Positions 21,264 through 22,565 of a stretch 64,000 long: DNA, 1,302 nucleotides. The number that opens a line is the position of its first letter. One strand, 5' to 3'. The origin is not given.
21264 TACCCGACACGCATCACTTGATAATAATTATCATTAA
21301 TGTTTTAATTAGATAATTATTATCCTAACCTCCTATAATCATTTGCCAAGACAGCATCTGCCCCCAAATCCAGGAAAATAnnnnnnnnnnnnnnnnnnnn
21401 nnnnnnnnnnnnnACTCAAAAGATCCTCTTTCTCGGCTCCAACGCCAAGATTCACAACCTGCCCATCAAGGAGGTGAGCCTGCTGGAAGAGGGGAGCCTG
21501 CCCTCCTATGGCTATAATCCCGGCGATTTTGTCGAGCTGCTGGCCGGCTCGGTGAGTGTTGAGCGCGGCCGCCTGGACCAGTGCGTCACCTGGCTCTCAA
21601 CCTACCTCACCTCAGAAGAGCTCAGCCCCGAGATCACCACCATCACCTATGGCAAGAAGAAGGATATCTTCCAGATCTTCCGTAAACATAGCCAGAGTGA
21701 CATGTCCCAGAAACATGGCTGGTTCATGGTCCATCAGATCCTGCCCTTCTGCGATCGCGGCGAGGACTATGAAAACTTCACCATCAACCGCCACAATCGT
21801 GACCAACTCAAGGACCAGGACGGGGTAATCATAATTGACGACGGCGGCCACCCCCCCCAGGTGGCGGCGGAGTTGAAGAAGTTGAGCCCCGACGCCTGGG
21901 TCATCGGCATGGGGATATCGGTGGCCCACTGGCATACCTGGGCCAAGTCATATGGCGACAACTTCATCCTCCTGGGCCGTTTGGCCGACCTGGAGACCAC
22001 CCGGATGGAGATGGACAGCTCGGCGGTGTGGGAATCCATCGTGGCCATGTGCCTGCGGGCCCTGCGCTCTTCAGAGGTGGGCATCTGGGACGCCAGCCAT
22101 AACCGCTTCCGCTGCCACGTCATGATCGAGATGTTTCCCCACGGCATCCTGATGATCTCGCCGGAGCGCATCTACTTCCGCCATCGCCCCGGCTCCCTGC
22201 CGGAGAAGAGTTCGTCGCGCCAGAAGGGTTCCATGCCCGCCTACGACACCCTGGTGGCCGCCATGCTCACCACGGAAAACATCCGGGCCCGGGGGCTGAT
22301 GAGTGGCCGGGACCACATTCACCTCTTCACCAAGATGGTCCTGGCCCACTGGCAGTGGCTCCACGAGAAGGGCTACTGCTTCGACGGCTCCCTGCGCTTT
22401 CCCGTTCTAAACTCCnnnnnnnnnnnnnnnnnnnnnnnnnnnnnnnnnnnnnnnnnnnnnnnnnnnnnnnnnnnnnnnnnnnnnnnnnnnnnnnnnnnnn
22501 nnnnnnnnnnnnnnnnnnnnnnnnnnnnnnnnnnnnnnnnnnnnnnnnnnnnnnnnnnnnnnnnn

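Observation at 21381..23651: Orphan 756-aa protein: degenerate ribokinase/pfkB-like half fused to a classic AAA+ module, between Fur boxes and a tRNA gene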

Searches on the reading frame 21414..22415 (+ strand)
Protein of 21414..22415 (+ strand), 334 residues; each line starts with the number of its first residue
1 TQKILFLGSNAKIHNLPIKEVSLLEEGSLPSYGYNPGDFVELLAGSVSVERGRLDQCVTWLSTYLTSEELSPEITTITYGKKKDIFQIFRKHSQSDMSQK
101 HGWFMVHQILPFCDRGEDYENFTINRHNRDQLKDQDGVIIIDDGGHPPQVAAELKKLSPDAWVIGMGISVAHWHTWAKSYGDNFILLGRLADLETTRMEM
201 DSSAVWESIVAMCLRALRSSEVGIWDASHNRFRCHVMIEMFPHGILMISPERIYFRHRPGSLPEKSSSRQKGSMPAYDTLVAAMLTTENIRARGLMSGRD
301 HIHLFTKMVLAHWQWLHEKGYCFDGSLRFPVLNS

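Call 40: search_solved_structures(query=A2, max_evalue=10, show_alignments=2)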
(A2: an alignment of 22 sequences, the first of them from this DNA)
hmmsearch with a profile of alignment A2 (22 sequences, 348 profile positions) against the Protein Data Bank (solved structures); distinct sequences matched with E-value up to 10: 1.
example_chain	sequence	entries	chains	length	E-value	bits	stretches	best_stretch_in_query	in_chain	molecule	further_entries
1y6u_A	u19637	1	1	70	0.65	12.5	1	143-192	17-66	Excisionase from transposon Tn916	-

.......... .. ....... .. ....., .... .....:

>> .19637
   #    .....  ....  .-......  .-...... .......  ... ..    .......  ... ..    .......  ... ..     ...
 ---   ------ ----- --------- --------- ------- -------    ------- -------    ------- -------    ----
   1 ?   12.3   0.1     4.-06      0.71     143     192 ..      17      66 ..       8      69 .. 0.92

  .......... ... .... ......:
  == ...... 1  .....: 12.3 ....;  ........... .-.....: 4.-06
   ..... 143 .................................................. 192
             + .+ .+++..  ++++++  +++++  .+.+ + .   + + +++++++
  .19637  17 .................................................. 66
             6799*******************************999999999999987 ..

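Call 41: search_protein_families(library=pfam, alignment_id=A2, max_evalue=1)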
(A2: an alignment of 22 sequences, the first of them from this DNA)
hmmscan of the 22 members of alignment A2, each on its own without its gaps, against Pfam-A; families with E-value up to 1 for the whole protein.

A. member 1, seq(334 aa): 0 families

B. families by the number of members that match (of 22 scanned): 6 families
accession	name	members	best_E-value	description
PF24119.1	DUF7393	1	0.06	Domain of unknown function (DUF7393)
PF16020.10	Deltameth_res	1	0.092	Deltamethrin resistance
PF18765.7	Polbeta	1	0.13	Polymerase beta, Nucleotidyltransferase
PF23657.1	DUF7151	1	0.16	Domain of unknown function (DUF7151)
PF05258.17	DciA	1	0.23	Dna[CI] antecedent, DciA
PF23716.1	DUF7158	1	0.82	Family of unknown function (DUF7158)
